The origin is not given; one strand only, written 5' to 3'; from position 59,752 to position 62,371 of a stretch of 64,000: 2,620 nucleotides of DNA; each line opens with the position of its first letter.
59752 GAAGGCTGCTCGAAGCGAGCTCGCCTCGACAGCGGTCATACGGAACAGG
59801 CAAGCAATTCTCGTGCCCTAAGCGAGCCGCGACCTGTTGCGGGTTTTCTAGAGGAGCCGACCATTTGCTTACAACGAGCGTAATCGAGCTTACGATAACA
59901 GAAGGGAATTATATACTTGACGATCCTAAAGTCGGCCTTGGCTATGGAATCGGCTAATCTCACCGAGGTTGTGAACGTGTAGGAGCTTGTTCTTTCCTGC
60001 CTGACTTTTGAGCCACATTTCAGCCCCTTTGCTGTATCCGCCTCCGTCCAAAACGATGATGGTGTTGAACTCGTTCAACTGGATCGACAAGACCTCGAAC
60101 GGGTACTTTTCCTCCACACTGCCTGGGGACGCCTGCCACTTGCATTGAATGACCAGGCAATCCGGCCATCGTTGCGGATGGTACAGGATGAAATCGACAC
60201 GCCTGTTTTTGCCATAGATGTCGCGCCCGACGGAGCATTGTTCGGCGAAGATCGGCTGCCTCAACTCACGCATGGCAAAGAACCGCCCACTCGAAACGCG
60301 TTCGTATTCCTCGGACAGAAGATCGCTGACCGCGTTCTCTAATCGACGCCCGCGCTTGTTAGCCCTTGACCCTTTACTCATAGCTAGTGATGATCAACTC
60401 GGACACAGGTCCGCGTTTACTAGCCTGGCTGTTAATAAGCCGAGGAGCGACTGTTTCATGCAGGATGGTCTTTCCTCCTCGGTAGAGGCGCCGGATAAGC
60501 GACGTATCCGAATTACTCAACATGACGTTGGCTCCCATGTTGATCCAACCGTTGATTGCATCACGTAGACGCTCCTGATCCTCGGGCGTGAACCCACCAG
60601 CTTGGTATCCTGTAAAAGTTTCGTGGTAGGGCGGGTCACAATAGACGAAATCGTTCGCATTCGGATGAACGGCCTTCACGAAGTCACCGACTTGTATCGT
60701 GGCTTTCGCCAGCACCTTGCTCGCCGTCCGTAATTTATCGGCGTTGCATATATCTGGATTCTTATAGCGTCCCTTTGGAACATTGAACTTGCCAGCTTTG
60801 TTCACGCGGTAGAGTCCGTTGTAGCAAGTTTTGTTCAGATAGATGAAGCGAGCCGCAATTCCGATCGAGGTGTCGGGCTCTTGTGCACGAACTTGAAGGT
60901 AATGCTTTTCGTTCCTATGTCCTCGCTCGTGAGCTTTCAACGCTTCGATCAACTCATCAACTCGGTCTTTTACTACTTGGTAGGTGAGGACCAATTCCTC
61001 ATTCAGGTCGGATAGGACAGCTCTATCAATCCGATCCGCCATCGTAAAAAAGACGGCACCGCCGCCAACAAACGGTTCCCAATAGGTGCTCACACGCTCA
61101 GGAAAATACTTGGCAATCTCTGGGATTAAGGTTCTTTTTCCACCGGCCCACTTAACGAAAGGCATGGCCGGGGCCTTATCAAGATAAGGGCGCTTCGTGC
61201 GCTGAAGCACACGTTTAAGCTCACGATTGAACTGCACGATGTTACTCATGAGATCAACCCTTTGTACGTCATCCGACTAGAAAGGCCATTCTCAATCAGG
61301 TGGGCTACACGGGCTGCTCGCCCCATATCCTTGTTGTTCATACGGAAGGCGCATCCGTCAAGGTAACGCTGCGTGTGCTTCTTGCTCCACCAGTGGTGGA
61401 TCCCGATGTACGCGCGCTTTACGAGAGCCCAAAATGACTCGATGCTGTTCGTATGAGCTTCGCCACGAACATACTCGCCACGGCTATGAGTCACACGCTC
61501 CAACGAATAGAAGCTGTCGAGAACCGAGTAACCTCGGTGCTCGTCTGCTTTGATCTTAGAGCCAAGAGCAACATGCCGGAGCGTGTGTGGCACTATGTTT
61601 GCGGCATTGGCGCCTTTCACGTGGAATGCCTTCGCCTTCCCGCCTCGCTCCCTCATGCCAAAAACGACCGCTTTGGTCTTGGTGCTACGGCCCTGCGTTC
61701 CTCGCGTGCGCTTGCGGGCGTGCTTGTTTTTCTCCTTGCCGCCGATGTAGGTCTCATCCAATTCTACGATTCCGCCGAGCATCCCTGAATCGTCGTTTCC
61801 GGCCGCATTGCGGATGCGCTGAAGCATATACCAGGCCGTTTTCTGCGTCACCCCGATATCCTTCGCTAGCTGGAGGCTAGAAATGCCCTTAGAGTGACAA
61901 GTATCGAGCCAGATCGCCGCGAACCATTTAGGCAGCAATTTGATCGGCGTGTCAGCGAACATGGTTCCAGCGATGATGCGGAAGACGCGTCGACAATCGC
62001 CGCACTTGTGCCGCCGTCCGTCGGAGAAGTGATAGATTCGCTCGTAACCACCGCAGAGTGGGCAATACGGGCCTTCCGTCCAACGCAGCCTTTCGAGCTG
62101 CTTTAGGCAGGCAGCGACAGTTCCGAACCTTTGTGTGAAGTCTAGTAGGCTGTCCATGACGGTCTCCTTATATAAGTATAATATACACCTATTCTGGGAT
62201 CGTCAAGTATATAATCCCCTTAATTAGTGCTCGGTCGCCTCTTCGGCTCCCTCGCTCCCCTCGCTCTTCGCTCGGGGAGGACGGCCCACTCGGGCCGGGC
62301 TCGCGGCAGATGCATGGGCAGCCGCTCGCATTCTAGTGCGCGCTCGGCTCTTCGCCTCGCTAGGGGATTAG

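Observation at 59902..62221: IS1595-type transposase, Dam-class methyltransferase and a small PD-(D/E)XK-like nuclease form one overlapping operon inside 25-bp inverted repeats: a candidate self-mobilising restriction-modification unit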

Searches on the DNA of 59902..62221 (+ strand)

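Call 8: search_dna_similar(query=window:59902-62221:+, collection=plasmids, mode=distant)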
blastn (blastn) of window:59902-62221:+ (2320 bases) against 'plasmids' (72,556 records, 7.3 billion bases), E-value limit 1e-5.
No match.

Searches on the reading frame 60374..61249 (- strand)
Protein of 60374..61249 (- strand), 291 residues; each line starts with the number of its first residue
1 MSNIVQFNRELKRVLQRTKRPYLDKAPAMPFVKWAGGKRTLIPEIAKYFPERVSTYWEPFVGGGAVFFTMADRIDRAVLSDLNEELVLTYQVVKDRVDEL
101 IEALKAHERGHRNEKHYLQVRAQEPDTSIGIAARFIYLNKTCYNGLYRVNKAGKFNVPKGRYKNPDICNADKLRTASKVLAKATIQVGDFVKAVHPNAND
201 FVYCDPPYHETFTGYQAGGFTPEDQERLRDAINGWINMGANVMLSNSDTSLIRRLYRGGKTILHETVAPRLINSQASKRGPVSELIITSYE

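Call 3: search_protein_families(library=pfam, proteins=[window:60374-61249:-], max_evalue=0.1)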
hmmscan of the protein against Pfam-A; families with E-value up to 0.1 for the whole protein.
window:60374-61249:- (291 aa): 2 families
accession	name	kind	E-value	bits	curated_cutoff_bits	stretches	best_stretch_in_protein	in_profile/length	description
PF02086.21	MethyltransfD12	-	8.6e-61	206.3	22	1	34-264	1-246/253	D12 class N6 adenine-specific DNA methyltransferase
PF03602.21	Cons_hypoth95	-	0.026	14.6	24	0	188-211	102-126/182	Conserved hypothetical protein 95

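Call 4: search_protein_families(library=ncbifam, proteins=[window:60374-61249:-], max_evalue=0.1)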
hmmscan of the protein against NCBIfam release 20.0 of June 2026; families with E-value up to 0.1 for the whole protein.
window:60374-61249:- (291 aa): 2 families
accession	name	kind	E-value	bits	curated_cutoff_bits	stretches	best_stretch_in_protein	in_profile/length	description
TIGR00571.1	dam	subfamily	4.1e-79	266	114.85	1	29-288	2-266/267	Dam family site-specific DNA-(adenine-N6)-methyltransferase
NF008152.0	PRK10904.1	equivalog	1.5e-44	152.4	441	1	30-286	6-265/271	adenine-specific DNA-methyltransferase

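Call 38: search_solved_structures(query=window:60374-61249:-, max_evalue=0.001, show_alignments=3)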
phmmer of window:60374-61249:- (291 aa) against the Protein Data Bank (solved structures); distinct sequences matched with E-value up to 0.001: 10.
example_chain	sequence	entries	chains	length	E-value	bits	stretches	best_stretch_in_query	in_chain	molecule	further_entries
2dpm_A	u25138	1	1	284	4.4e-62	212.9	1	23-291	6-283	PROTEIN (ADENINE-SPECIFIC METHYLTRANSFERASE DPNII 1)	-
2g1p_A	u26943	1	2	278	1.2e-37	132.7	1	30-286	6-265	DNA adenine methylase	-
4rtj_A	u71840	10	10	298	1.2e-37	132.7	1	30-286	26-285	DNA adenine methylase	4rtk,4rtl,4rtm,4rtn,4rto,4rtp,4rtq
4gbe_D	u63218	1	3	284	2e-37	132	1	30-286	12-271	DNA adenine methylase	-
4gol_D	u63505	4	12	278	2.1e-37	131.9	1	30-286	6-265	DNA adenine methylase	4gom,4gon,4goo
2ore_D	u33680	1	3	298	2.2e-37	131.9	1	30-286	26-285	DNA adenine methylase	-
7m6b_B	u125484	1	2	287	8.2e-14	54.5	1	32-290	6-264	Site-specific DNA-methyltransferase (adenine-specific)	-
1yfj_A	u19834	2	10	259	1.6e-10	43.8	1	32-236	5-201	DNA adenine methylase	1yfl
1q0s_A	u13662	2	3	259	1.6e-10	43.7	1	32-233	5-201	DNA adenine methylase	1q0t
1yf3_A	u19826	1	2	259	2.2e-10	43.3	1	32-236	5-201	DNA adenine methylase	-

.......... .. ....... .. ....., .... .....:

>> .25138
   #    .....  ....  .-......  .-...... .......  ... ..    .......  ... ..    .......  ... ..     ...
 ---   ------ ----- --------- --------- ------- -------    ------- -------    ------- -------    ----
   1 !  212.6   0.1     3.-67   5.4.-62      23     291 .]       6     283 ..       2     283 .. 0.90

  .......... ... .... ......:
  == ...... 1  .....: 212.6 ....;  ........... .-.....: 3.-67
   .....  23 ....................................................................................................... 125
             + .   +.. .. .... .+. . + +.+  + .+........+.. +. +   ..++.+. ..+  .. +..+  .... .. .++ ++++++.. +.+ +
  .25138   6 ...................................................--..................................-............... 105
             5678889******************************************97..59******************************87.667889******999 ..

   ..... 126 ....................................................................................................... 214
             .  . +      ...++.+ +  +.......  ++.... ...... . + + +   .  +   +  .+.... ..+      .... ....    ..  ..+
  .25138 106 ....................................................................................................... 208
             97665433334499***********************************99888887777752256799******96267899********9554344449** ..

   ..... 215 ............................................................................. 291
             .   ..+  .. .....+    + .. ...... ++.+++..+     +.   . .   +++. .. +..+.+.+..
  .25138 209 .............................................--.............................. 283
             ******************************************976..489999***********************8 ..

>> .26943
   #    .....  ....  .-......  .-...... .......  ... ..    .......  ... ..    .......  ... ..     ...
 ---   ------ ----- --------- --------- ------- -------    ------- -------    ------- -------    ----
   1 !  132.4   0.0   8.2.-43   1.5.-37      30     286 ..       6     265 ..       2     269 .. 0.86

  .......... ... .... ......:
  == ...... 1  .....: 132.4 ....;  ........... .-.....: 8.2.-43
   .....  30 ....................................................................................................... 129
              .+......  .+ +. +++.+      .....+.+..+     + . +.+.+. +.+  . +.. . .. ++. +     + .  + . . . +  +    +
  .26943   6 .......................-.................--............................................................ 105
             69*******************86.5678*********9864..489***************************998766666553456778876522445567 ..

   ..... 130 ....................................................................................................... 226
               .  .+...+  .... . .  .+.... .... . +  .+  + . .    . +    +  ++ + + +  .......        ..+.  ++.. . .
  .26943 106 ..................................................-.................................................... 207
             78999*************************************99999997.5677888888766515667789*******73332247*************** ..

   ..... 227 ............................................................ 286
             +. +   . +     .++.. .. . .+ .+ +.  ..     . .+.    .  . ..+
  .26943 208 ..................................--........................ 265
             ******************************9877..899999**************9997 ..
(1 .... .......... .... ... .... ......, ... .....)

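Call 63: search_protein_families(library=padloc, proteins=[window:60374-61249:-], max_evalue=0.01)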
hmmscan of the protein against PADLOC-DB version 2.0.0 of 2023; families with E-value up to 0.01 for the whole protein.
window:60374-61249:- (291 aa): 24 families
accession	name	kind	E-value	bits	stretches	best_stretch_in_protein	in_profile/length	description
PDLC03294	MTase_II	-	5.6e-87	289.8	1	29-290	5-271/272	Type II methyltransferase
PDLC03735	oMTase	-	1.4e-86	288.5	1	28-291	7-283/284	orphan methyltransferase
PDLC03266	MTase_II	-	2.6e-62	208.9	1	27-287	13-280/285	Type II methyltransferase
PDLC03729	oMTase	-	7.8e-60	200.7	1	29-286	5-265/275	orphan methyltransferase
PDLC03261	MTase_II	-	1.1e-58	197.1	1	26-265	22-265/643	Type II methyltransferase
PDLC03247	MTase_II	-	5.9e-31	105.7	1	32-291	6-266/282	Type II methyltransferase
PDLC03344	MTase_II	-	1.1e-27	94.7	1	30-170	5-148/154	Type II methyltransferase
PDLC03264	MTase_II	-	9.7e-26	88.7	1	24-234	7-226/306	Type II methyltransferase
PDLC03253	MTase_II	-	2.6e-22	77.8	1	30-288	5-251/253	Type II methyltransferase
PDLC03383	MTase_II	-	6.4e-21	73.1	2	99-246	111-260/318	Type II methyltransferase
PDLC03349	MTase_II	-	1.3e-16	58.7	2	133-233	194-300/374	Type II methyltransferase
PDLC03302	MTase_II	-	9.3e-16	55.7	1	31-211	362-545/626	Type II methyltransferase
PDLC04018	PD-Lambda-5_B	-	9.6e-16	55.9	1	33-262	9-249/291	-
PDLC03244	MTase_II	-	2.7e-15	54.3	1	25-214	24-216/295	Type II methyltransferase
PDLC03287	MTase_II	-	1e-14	52.3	1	32-246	367-593/646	Type II methyltransferase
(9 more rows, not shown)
